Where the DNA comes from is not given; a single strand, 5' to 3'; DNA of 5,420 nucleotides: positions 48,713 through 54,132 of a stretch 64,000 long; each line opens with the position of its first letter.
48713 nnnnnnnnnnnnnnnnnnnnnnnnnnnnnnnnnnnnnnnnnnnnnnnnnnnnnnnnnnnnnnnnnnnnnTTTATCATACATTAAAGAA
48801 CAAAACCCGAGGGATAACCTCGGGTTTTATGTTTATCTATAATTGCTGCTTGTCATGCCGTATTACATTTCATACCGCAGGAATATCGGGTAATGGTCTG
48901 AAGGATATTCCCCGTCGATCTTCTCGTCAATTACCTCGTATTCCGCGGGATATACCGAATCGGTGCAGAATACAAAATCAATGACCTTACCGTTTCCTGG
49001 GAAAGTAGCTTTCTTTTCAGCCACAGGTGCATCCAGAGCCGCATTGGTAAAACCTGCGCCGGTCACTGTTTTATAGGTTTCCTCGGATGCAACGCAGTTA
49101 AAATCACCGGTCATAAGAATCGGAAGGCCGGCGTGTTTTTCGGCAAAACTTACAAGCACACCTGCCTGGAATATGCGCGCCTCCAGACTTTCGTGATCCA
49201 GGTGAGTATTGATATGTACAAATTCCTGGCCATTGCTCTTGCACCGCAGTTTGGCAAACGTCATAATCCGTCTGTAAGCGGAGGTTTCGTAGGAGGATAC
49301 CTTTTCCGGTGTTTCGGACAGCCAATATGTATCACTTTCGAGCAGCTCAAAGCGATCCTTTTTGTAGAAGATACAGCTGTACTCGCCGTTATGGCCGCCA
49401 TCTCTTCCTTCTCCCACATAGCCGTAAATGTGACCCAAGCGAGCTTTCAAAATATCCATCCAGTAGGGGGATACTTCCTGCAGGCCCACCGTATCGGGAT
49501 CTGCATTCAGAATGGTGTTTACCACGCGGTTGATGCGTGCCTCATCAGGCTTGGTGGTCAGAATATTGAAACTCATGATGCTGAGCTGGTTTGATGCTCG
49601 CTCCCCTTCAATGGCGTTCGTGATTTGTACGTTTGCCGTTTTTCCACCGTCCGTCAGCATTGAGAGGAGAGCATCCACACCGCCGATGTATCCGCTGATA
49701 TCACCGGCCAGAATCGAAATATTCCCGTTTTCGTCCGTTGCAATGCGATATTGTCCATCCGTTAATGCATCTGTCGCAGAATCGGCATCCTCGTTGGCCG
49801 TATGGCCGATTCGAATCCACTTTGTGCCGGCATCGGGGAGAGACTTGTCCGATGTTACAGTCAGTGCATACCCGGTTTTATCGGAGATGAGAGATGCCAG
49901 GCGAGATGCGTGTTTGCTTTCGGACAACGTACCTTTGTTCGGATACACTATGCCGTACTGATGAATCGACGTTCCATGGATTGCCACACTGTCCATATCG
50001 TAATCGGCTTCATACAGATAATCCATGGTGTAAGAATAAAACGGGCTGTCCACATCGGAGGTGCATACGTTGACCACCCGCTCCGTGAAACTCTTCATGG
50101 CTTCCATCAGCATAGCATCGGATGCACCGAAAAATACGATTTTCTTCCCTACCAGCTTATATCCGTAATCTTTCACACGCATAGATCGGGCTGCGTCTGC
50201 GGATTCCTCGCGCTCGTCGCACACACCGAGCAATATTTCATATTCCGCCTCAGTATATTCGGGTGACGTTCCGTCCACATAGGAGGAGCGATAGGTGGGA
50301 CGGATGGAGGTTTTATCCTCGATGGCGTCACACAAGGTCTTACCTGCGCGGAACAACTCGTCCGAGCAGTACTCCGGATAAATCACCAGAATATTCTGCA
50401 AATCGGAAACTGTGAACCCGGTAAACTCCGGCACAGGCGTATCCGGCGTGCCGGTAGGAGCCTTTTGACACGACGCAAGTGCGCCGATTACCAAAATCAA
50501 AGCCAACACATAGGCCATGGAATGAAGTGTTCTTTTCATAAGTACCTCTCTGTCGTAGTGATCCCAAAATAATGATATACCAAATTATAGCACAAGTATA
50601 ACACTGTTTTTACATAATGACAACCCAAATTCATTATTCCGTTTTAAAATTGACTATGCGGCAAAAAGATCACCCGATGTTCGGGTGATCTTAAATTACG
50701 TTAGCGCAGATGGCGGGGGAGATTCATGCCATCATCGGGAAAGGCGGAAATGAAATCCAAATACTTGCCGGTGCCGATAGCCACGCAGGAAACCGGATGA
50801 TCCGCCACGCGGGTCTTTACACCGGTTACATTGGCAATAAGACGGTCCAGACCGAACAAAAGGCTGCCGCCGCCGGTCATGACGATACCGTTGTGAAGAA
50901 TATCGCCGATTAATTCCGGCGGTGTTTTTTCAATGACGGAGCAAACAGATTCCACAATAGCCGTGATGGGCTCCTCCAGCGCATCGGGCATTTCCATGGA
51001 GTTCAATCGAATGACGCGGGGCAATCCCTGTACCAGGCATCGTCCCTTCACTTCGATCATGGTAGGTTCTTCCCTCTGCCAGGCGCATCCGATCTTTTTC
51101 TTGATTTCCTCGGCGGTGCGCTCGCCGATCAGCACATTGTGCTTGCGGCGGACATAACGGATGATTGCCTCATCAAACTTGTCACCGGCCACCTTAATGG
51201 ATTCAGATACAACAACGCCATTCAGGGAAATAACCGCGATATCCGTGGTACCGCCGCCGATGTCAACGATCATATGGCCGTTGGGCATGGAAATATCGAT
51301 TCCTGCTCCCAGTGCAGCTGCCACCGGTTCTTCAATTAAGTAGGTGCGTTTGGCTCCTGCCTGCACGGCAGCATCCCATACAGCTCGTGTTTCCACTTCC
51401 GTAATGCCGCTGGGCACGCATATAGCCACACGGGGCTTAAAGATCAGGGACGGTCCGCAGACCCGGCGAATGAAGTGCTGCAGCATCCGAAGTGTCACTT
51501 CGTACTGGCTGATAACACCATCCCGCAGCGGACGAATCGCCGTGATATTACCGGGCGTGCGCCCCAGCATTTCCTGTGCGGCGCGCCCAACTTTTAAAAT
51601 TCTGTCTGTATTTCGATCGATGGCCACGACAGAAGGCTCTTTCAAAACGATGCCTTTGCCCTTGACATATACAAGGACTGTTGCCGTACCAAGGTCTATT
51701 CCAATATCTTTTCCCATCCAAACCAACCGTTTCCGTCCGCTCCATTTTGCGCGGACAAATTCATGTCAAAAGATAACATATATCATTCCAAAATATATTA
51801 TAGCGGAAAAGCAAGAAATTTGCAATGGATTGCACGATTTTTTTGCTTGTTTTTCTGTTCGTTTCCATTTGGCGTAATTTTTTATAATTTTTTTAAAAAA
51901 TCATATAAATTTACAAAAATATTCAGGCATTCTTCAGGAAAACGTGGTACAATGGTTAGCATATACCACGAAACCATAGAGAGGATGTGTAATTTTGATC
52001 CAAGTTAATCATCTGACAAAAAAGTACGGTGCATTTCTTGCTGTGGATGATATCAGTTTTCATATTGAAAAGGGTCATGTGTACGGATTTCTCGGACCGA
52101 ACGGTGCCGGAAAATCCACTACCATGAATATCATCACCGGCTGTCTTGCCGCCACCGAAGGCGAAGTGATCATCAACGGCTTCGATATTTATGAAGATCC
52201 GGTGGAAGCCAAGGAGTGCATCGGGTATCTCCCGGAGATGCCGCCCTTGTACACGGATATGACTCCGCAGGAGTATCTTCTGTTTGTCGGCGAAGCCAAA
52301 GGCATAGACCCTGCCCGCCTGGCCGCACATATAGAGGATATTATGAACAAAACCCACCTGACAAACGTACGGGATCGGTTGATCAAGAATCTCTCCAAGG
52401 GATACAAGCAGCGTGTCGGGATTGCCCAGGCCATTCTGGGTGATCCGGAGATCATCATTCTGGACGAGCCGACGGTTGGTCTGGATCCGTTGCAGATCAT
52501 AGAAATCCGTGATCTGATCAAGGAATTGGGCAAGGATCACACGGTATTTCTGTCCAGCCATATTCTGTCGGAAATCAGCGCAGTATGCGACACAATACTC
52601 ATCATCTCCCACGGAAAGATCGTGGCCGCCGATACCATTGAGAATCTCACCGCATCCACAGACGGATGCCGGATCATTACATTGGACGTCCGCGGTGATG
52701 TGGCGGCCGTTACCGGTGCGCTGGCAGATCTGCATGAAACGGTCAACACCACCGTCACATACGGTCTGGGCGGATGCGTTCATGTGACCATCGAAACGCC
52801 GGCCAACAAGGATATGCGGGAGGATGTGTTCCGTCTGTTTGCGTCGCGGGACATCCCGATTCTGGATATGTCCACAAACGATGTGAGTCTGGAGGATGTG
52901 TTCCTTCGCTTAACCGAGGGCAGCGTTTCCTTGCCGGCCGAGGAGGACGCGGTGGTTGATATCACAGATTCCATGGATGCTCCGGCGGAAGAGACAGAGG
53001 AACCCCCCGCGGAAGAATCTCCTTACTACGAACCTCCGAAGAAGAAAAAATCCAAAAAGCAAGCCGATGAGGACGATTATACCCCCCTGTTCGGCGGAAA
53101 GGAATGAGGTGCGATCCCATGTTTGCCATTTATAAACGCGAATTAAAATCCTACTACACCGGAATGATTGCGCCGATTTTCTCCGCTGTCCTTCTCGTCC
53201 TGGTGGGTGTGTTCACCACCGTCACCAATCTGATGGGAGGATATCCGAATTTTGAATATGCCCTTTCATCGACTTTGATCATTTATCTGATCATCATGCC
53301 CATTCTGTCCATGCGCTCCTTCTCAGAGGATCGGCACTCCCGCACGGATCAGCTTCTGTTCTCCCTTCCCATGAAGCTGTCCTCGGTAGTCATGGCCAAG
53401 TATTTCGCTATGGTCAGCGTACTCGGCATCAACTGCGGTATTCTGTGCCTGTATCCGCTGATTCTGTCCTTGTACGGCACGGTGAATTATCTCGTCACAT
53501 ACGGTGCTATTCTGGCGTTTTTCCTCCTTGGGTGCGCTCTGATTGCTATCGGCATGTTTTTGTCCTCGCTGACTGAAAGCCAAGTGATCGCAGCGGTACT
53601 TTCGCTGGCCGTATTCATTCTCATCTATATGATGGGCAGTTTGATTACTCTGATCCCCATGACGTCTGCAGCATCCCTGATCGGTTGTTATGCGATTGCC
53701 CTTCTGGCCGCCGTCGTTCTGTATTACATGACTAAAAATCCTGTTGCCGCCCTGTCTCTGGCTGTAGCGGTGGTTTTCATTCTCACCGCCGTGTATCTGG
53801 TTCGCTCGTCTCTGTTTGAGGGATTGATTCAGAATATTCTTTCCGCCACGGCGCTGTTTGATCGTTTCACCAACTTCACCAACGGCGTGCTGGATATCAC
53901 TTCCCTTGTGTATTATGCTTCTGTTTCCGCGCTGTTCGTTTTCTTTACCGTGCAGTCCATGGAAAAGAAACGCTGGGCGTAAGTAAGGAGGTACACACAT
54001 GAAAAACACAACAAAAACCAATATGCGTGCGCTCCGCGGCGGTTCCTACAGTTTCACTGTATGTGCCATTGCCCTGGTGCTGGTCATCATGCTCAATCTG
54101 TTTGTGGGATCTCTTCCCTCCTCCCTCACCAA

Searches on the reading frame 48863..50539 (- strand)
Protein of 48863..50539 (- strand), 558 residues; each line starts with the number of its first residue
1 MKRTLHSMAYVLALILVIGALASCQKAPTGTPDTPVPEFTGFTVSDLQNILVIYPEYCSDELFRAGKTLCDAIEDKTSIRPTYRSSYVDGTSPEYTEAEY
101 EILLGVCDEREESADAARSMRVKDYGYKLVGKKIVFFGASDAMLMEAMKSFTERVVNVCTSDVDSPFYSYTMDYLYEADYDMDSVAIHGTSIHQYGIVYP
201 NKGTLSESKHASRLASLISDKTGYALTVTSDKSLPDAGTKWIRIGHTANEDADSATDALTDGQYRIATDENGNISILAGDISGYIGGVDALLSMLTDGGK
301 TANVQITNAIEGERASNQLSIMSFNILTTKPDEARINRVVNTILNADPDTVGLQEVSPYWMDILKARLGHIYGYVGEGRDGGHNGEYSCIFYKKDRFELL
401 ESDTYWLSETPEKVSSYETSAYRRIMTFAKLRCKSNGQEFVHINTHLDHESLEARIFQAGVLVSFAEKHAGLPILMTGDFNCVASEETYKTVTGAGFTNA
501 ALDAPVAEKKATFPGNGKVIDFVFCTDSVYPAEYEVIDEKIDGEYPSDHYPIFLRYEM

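Call 77: search_protein_families(library=pfam, proteins=[window:48863-50539:-], max_evalue=0.00001)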
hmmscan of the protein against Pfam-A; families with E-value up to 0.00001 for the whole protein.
window:48863-50539:- (558 aa): 1 family
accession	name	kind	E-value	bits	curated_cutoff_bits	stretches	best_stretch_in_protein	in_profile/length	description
PF03372.29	Exo_endo_phos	-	1.7e-14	54.5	24.5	1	322-549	1-225/225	Endonuclease/Exonuclease/phosphatase family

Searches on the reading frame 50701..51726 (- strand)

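Call 77: search_protein_families(library=pfam, proteins=[window:50701-51726:-], max_evalue=0.00001)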
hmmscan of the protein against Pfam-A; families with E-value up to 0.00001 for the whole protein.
window:50701-51726:- (341 aa): 4 families
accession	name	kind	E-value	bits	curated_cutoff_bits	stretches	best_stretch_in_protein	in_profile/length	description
PF06723.19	MreB_Mbl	-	3e-140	467.1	27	1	6-326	2-322/327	MreB/Mbl protein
PF00012.26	HSP70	-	4e-12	45.6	20.6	1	100-196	136-238/599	Hsp70 protein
PF14450.12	FtsA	-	2.6e-11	44.4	31.8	1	153-310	2-112/127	Cell division protein FtsA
PF00022.25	Actin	-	4.4e-07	29.3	27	0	31-196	31-191/410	Actin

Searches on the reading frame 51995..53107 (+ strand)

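Call 77: search_protein_families(library=pfam, proteins=[window:51995-53107:+], max_evalue=0.00001)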
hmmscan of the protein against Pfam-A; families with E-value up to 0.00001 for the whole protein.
window:51995-53107:+ (370 aa): 2 families
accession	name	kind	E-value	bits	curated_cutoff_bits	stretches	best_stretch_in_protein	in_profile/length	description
PF00005.33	ABC_tran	-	2.3e-30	106.4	25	1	18-160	2-136/137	ABC transporter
PF13304.12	AAA_21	-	3.5e-10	40.9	27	1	116-192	221-301/304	AAA domain, putative AbiEii toxin, Type IV TA system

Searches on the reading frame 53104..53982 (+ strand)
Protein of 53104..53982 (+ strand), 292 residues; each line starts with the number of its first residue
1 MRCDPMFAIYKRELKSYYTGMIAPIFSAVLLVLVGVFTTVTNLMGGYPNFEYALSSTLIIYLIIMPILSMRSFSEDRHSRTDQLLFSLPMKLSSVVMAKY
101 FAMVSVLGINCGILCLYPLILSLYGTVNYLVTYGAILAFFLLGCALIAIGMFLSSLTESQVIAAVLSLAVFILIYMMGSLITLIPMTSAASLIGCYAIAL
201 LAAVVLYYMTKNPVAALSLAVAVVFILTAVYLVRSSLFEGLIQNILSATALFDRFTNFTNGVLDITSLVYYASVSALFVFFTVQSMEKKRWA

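Call 78: search_protein_families(library=pfam, proteins=[window:53104-53982:+], max_evalue=0.001)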
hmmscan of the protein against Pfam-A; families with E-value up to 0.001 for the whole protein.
window:53104-53982:+ (292 aa): 2 families
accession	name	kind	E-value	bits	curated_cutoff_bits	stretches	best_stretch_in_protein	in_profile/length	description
PF12698.13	ABC2_membrane_3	-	4.6e-09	36.3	31.6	1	44-191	154-297/347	ABC-2 family transporter protein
PF13346.12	ABC2_membrane_5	-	3.3e-06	27.2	25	1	57-208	39-194/205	ABC-2 family transporter protein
